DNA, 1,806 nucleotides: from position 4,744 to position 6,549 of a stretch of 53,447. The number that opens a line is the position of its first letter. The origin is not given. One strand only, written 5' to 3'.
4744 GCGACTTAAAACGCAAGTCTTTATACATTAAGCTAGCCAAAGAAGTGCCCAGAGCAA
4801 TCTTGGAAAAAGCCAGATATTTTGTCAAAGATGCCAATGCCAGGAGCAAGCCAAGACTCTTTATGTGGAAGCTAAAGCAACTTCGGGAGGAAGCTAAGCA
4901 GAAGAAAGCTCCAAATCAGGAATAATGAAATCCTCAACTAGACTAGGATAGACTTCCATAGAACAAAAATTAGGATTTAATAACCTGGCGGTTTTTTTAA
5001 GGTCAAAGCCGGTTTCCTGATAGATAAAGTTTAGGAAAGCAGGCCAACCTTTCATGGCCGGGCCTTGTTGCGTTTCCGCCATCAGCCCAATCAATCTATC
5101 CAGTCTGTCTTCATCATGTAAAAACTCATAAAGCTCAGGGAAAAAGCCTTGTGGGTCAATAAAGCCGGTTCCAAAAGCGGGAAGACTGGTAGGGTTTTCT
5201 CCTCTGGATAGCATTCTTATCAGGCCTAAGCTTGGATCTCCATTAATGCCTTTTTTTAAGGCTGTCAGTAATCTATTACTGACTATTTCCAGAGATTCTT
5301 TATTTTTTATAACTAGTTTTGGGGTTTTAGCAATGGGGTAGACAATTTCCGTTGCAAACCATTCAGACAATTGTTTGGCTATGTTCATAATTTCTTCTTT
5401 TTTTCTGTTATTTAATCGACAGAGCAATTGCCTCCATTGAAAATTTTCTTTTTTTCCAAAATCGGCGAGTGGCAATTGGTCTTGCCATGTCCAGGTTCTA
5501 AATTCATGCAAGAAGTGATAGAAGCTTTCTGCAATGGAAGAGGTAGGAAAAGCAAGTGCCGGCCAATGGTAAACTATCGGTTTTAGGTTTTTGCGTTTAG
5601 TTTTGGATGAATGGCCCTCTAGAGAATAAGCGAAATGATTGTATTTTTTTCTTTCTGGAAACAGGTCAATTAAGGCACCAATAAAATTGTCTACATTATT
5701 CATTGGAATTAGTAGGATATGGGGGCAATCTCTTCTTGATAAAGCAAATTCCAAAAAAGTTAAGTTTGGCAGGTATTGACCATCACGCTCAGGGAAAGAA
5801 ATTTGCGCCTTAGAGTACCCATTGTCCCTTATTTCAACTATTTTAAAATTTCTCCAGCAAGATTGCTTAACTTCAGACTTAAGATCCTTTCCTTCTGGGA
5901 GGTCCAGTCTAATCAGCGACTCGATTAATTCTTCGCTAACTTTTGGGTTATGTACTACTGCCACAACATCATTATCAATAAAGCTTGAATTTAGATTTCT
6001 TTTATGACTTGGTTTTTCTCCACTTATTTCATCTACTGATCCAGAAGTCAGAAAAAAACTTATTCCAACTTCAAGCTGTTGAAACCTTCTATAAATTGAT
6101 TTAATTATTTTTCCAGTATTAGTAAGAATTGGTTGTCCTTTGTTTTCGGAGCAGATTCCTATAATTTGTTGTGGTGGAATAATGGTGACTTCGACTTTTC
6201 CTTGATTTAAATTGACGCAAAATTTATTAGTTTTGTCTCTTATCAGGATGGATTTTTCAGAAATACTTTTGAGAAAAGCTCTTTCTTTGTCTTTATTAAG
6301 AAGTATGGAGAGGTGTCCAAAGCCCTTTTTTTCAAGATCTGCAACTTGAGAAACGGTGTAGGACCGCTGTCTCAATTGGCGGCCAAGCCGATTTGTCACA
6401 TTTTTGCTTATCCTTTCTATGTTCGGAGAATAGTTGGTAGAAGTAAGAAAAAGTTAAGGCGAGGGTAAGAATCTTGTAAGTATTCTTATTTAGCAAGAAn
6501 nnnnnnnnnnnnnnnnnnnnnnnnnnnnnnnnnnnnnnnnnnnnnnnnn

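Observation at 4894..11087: Tandemly duplicated two-gene module: STAND-like/OmpR-wHTH regulator plus a large uncharacterised protein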

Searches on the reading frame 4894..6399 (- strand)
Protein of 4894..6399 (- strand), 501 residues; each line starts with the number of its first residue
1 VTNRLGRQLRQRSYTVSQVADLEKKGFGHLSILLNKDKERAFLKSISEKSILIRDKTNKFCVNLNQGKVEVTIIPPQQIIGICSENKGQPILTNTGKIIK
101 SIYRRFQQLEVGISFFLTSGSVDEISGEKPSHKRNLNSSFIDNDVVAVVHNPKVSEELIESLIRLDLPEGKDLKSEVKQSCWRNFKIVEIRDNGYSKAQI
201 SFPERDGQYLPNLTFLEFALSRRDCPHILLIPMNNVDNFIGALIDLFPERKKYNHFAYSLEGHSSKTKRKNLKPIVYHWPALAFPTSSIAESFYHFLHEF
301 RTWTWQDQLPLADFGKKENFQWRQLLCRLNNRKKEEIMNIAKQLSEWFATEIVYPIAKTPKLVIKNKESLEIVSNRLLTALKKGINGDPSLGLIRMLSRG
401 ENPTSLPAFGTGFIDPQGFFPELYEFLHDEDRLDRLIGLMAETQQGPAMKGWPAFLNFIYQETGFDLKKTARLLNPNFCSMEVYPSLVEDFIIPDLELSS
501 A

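Call 5: search_protein_families(library=pfam, proteins=[window:4894-6399:-], max_evalue=1)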
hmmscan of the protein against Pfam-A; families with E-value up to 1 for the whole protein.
window:4894-6399:- (501 aa): 1 family
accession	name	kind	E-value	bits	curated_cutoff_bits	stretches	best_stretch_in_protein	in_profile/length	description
PF20017.4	VMAP-M15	-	0.032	15.1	27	1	428-461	30-63/81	vWA-MoxR associated protein middle region (VMAP-M) 15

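Call 6: search_protein_families(library=ncbifam, proteins=[window:4894-6399:-], max_evalue=1)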
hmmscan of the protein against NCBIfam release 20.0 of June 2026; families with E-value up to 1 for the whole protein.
window:4894-6399:- (501 aa): 1 family
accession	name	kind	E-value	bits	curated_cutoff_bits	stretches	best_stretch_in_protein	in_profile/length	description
NF011518.0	PRK14957.1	equivalog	0.093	11.3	775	1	20-81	418-475/546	DNA polymerase III subunits gamma and tau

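Call 7: search_protein_families(library=padloc, proteins=[window:4894-6399:-], max_evalue=1)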
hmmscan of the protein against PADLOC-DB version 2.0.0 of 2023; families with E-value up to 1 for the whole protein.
window:4894-6399:- (501 aa): 0 families

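Call 9: search_solved_structures(query=window:4894-6399:-, max_evalue=10)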
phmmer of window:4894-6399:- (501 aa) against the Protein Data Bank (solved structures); distinct sequences matched with E-value up to 10: 0.

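Call 13: find_homologous_proteins(query=window:4894-6399:-)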
Query window:4894-6399:- (501 aa): 12 proteins with E <= 0.001 among 8000 candidates.
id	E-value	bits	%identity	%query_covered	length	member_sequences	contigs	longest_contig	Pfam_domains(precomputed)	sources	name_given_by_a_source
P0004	0.0e+0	1145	100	100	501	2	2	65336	-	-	-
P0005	9.8e-225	765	66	99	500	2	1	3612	-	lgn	-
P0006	1.1e-95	339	40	96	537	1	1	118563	-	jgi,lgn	jgi:hypothetical protein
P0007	1.5e-95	339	40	96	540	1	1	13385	-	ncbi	-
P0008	1.5e-95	339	38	96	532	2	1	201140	-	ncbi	ncbi:MAG: hypothetical protein ACOX50_00475 [Patescibacteria group bacterium]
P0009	7.9e-94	333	41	96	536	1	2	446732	-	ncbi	-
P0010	1.6e-92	329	39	100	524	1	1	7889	-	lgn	-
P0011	6.5e-90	320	39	95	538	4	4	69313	-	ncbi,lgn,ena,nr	ncbi:MAG TPA: hypothetical protein VMW04_04645 [Patescibacteria group bacterium]|nr:hypothetical pro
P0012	3.3e-89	318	40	95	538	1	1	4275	-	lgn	-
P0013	2.8e-88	315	37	95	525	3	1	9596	-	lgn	-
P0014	2.8e-87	312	37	95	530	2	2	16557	-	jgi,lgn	jgi:hypothetical protein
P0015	2.6e-81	292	37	86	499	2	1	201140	-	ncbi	ncbi:MAG: hypothetical protein ACOX50_00440 [Patescibacteria group bacterium]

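Call 18: find_encoding_contigs(protein=P0008, flank=10000, max_places=3)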
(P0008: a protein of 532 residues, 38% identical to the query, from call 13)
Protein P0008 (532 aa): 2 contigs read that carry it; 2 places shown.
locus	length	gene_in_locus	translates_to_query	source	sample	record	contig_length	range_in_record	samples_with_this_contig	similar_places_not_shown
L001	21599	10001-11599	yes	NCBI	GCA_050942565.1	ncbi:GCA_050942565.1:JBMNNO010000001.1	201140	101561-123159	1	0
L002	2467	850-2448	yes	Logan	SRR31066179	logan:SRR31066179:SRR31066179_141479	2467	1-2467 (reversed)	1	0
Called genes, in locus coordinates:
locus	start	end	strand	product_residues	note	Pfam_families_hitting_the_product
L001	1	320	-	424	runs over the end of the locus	PF00486:Trans_reg_C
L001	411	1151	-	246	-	PF00483:NTP_transferase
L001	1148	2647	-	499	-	-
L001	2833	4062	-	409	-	PF00486:Trans_reg_C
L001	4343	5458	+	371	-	PF14516:AAA_35 (weak), PF00486:Trans_reg_C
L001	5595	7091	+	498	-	-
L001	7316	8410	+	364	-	-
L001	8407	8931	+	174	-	-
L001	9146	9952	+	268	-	PF00483:NTP_transferase (weak)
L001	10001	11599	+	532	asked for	-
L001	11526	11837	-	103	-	-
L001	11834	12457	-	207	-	PF07690:MFS_1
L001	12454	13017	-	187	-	PF01195:Pept_tRNA_hydro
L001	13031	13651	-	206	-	PF00156:Pribosyltran, PF15609:PRTase_2 (faint)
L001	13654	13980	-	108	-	PF09685:MamF_MmsF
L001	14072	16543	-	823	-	PF00690:Cation_ATPase_N, PF00122:E1-E2_ATPase, PF00702:Hydrolase, PF13246:Cation_ATPase, PF08282:Hydrolase_3 (faint), PF00689:Cation_ATPase_C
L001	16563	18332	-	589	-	PF04675:DNA_ligase_A_N, PF01068:DNA_ligase_A_M, PF04679:DNA_ligase_A_C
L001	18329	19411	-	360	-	PF02661:Fic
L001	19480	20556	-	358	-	PF10648:Gmad2 (faint)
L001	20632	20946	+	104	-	PF18898:DUF5654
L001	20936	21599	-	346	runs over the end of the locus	PF02463:SMC_N, PF13175:AAA_15, PF13476:AAA_23, PF13304:AAA_21 (weak)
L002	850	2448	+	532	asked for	-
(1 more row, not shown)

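Call 19: find_encoding_contigs(protein=P0009, flank=10000, max_places=3)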
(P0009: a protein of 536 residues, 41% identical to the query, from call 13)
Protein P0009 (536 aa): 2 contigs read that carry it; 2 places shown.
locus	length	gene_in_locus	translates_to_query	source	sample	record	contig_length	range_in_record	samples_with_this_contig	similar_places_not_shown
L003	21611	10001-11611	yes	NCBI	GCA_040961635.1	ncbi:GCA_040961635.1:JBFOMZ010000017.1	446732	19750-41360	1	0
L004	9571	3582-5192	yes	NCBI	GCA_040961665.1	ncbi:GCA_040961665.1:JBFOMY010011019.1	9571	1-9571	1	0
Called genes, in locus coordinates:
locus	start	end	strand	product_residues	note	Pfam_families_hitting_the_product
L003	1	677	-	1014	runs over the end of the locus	PF00403:HMA, PF00122:E1-E2_ATPase, PF00702:Hydrolase, PF08282:Hydrolase_3 (faint)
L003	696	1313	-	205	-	-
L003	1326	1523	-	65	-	PF02583:Trns_repr_metal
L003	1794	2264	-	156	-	PF13400:Tad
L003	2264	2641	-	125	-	PF07811:TadE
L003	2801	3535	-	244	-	PF03477:ATP-cone (weak), PF04471:Mrr_cat (faint)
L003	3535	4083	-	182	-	-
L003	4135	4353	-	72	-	-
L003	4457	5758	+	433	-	PF00486:Trans_reg_C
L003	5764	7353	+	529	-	-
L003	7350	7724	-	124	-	-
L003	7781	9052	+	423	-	PF00486:Trans_reg_C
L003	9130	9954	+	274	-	PF00483:NTP_transferase, PF12804:NTP_transf_3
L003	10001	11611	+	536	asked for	-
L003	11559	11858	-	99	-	-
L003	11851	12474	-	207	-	PF07690:MFS_1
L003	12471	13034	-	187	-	PF01195:Pept_tRNA_hydro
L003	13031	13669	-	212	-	PF00156:Pribosyltran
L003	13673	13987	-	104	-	PF09685:MamF_MmsF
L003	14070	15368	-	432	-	PF27218:MJ0043_C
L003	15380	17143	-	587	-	PF04675:DNA_ligase_A_N, PF01068:DNA_ligase_A_M, PF04679:DNA_ligase_A_C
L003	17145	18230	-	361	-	PF02661:Fic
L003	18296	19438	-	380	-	-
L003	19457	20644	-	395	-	-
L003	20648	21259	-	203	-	-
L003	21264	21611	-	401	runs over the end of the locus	-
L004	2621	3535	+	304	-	PF00483:NTP_transferase, PF12804:NTP_transf_3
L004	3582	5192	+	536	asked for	-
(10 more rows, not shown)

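Call 27: predict_structure(alignment_id=A1)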
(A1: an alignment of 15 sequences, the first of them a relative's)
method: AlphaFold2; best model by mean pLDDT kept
length: 501 residues; sequences in the alignment: 15
mean_pLDDT: 78.8   pTM: 0.81
mean pLDDT of the five models: 78.8, 75.8, 74.5, 64.6, 63.8
residues with pLDDT >= 90: 120; 70-90: 277; 50-70: 58; < 50: 46
segments of 3 or more residues with pLDDT < 50: 1-10, 387-413, 444-449
pLDDT, mean of each block of 10 residues (from residue 1): 38 70 82 92 95 92 83 92 86 90 91 91 83 63 88 91 77 84 81 88 88 91 88 90 91 81 58 85 84 85 80 70 86 85 81 80 75 77 57 42 39 59 84 77 50 82 91 79 76 77 33
secondary structure, 60 per line:
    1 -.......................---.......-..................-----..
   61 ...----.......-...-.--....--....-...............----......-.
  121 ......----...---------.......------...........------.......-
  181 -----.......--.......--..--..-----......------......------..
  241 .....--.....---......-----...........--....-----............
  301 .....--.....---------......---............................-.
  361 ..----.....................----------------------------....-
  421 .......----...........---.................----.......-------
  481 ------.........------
elements in order: H2-24 H28-34 H36-53 E59-63 E68-74 E83-86 E89-92 H94-108 E113-118 H120-126 E143-149 H156-166 E173-179 E186-192 E195-201 H215-220 E227-232 E239-245 H248-252 E256-261 E267-277 H280-283 H289-305 E308-312 H322-327 H331-358 H367-387 H416-419 H421-427 H432-442 H446-462 H467-473 H487-495
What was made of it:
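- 4894..6399 (-): L1: 501-aa member of a new protein family with a Pol-beta nucleotidyltransferase-like core (G120, D142xD144, E189), a beta-rich middle region and a helical C-terminal domain. AF2 model pLDDT 78.8, pTM 0.81 (call 27).
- On Pol-beta nucleotidyltransferase superfamily: The motifs lie on strand-turn-helix-strand in the model (call 27).
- L topology: the model gives helix 94-108, strand 113-118, G120, helix 120-126, then strand 143-149 carrying the DxD (call 27).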

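Call 31: fold_search(model_id=the predicted structure, library=pdb)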
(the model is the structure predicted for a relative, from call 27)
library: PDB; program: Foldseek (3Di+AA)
matches with E <= 10: 190; with E <= 0.001: 0
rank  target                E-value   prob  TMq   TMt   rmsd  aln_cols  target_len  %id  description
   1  4txy_A                1.0e-01  0.18  0.16  0.19  20.5       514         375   11  Crystal structure of Vibrio cholerae DncV cyclic AMP-GMP synthase, a prokaryotic cGAS homolog (released 2014-08-13)
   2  2mwg_MODEL_1_A        1.5e-01  0.06  0.07  0.11  20.4       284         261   10  Full-Length Solution Structure Of YtvA, a LOV-Photoreceptor Protein and Regulator of Bacterial Stress Response (released 2016-05-25)
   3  1fa0_B                1.7e-01  0.57  0.14  0.14  13.3       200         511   16  STRUCTURE OF YEAST POLY(A) POLYMERASE BOUND TO MANGANATE AND 3'-DATP (released 2000-08-30)
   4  7ljn_A                2.4e-01  0.10  0.12  0.15  19.8       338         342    9  Structure of the Bradyrhizobium diazoefficiens CD-NTase CdnG in complex with GTP (released 2021-06-02)
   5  5kal_A                2.9e-01  0.60  0.13  0.19  15.6       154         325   12  Terminal uridylyl transferase 4 from Trypanosoma brucei with bound UTP and UpU (released 2016-10-26)
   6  1fa0_A                3.4e-01  0.80  0.14  0.14   6.2       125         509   18  STRUCTURE OF YEAST POLY(A) POLYMERASE BOUND TO MANGANATE AND 3'-DATP (released 2000-08-30)
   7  3c66_B                4.3e-01  0.60  0.14  0.13   7.1       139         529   19  Yeast poly(A) polymerase in complex with Fip1 residues 80-105 (released 2008-05-20)
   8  2nom_A                4.7e-01  0.18  0.12  0.17  15.3       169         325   12  Terminal uridylyl transferase 4 from Trypanosoma brucei with bound dUTP (released 2007-02-20)
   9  6ywo_C                5.2e-01  0.87  0.16  0.23  11.4       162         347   14  CutA in complex with A3 RNA (released 2020-08-05)
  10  2o1p_A                5.2e-01  0.57  0.14  0.13   7.8       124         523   18  Structure of yeast Poly(A) Polymerase in a somewhat closed state (released 2007-01-23)
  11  2q66_A                7.2e-01  0.57  0.14  0.14   7.5       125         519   17  Structure of Yeast Poly(A) Polymerase with ATP and oligo(A) (released 2007-08-28)
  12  8opt_A                7.2e-01  0.25  0.14  0.10  18.2       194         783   14  Human terminal uridylyltransferase 7 (TUT7/ZCCHC6) bound with pre-let7g miRNA and Lin28A - complex 2 (released 2024-07-24)
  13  7q74_A                7.6e-01  0.25  0.14  0.14  14.6       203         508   14  Structure of Pla1 apo, with a C-terminal deletion (released 2022-12-07)
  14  7exe_A                7.6e-01  0.08  0.10  0.18  15.7       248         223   11  Crystal structure of mouse 14-3-3zeta in complex with doubly phosphorylated ADAM22 peptide (released 2021-11-24)
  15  4at9_B                8.8e-01  0.13  0.18  0.27  17.6       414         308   12  Crystal structure of the NF90-NF45 dimerisation domain complex with UTP (released 2012-08-01)
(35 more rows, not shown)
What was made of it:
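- L fold matches: 28 of the top 50 PDB Foldseek hits are Pol-beta-type nucleotidyltransferases (DncV, CdnG, yeast PAP, Pla1, TUT4/7, CutA, Cid1, NF90, Pol mu; call 31).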

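Call 33: search_solved_structures(query=A1, max_evalue=10, show_alignments=2)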
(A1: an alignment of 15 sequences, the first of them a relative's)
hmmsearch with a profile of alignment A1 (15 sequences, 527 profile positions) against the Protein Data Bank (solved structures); distinct sequences matched with E-value up to 10: 1.
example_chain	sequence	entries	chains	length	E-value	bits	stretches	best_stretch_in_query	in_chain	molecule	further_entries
3q87_B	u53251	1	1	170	0.29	12.8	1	95-169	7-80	N6 adenine specific DNA methylase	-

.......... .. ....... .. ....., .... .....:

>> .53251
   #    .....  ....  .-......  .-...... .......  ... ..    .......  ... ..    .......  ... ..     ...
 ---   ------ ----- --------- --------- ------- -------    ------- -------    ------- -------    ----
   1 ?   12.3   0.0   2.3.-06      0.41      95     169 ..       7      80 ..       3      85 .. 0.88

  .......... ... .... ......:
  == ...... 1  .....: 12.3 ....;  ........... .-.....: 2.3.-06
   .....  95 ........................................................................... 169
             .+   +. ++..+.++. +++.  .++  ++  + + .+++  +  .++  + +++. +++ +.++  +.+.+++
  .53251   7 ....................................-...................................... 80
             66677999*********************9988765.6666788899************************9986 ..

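Call 35: fold_search(model_id=the predicted structure, library=viral)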
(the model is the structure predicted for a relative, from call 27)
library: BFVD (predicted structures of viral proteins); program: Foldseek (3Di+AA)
matches with E <= 10: 204; with E <= 0.001: 0
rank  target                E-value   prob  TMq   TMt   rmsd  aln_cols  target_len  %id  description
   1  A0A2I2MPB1            7.0e-02  0.91  0.32  0.39   9.2       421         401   12  tRNA nucleotidyltransferase [Mycobacterium phage EniyanLRS]
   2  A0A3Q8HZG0            8.1e-02  0.11  0.13  0.11  20.0       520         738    9  (no name in the UniProt tables at hand)
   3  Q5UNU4                2.5e-01  0.44  0.21  0.29  11.4       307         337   10  Uncharacterized protein L685 [Acanthamoeba polyphaga mimivirus]
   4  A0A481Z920            3.6e-01  0.15  0.21  0.22  19.3       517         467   10  tRNA nucleotidyltransferase/poly(A) polymerase [Pithovirus LCPAC401]
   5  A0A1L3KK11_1          3.6e-01  0.04  0.08  0.03  30.6       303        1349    7  (no name in the UniProt tables at hand)
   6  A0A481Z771            5.5e-01  0.23  0.18  0.17  12.9       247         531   12  Uncharacterized protein [Pithovirus LCPAC302]
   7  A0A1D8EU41            6.0e-01  0.02  0.06  0.06  19.8       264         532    8  DNA binding domain protein [Propionibacterium phage E6]
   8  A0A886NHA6            7.0e-01  0.12  0.17  0.13  24.0       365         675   11  (no name in the UniProt tables at hand)
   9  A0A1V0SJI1            7.0e-01  0.08  0.11  0.19  16.8       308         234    9  Uncharacterized protein [Klosneuvirus KNV1]
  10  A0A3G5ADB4            8.9e-01  0.04  0.09  0.16  15.9       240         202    9  START domain containing protein [Satyrvirus sp.]
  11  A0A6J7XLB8            9.3e-01  0.18  0.12  0.25   7.6       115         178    9  Uncharacterized protein [uncultured Caudovirales phage]
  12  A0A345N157            9.3e-01  0.04  0.07  0.18  17.8       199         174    8  (no name in the UniProt tables at hand)
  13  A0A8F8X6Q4            1.1e+00  0.18  0.12  0.09  12.1       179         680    8  (no name in the UniProt tables at hand)
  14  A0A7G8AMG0            1.2e+00  0.10  0.10  0.15   9.3       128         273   16  (no name in the UniProt tables at hand)
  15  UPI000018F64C         1.4e+00  0.09  0.11  0.13  14.0       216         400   10  (no name look-up for this kind of identifier)
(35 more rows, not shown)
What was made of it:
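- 4894..6399 (-): Fold hits in calls 31 and 35.
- The best viral hit is a phage tRNA nucleotidyltransferase (prob 0.91, TM 0.32/0.39; call 35).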

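Call 37: search_protein_representatives(alignment_id=A1)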
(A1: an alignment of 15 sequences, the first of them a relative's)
Query: 15 sequences, 527 profile positions. Proteins with E-value up to 0.001 (for the whole library): 52; up to 1e-10: 49; up to 1e-30: 27. The best 52 are listed.
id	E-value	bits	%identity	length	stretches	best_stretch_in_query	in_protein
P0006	6.1e-238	807.0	-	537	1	11-524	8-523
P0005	4.3e-187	639.2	-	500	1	1-522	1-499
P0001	9.3e-142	489.6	-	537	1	10-522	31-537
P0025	3.4e-136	471.2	-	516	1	16-516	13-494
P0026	3.3e-119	415.2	-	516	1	33-522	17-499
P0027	7.6e-113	394.2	-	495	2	365-522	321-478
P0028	2.5e-98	346.3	-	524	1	29-522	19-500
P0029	1.2e-82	294.6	-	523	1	18-522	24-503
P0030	1.4e-73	264.6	-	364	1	12-345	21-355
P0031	1.8e-59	218.0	-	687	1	12-502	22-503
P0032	5.8e-58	213.1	-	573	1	32-505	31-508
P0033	1.9e-57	211.4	-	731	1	17-522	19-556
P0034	9.9e-54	199.1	-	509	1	9-504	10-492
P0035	2.2e-53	198.0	-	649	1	10-503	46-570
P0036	2.6e-51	191.2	-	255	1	281-495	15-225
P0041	7.2e-46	173.2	-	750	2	12-371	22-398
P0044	6.5e-38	146.9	-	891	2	47-501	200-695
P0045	4.4e-35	137.6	-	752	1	18-485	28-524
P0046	4.5e-33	131.0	-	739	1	70-513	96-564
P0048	5.9e-32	127.3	-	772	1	69-517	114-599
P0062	2.8e-19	85.4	-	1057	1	11-453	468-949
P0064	1.3e-17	80.0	-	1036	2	86-504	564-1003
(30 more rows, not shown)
